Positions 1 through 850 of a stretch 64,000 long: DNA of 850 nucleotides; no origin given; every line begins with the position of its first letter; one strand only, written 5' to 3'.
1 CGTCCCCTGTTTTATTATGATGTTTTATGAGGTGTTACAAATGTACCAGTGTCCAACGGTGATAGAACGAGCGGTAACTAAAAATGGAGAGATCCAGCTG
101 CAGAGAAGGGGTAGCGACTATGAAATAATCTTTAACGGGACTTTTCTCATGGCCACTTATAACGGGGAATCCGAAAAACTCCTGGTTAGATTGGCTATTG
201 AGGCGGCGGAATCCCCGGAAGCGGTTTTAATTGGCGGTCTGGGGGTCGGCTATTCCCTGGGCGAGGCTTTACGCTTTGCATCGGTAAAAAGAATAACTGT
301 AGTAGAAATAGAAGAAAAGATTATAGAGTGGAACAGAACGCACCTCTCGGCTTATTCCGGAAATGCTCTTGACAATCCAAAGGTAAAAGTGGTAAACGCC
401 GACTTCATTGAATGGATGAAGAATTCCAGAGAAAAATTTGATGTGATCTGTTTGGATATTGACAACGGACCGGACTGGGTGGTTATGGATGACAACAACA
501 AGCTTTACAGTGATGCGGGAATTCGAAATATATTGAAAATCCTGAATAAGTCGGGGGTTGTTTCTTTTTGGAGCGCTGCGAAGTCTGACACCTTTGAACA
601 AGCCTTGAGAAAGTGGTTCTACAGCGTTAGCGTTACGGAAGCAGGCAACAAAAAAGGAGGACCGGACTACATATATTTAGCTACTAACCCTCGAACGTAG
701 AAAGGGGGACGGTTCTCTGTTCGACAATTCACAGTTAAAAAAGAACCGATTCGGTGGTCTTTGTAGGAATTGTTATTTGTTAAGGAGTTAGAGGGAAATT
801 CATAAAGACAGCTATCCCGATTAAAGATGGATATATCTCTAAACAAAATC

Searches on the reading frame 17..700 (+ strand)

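Call 82: search_protein_families(library=pfam, proteins=[window:17-700:+], max_evalue=0.001)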
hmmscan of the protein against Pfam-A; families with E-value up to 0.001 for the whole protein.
window:17-700:+ (227 aa): 1 family
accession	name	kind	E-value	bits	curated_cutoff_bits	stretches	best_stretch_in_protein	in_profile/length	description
PF01564.23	Spermine_synth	-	5.6e-17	62.3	22.9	1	54-184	6-130/186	Spermine/spermidine synthase domain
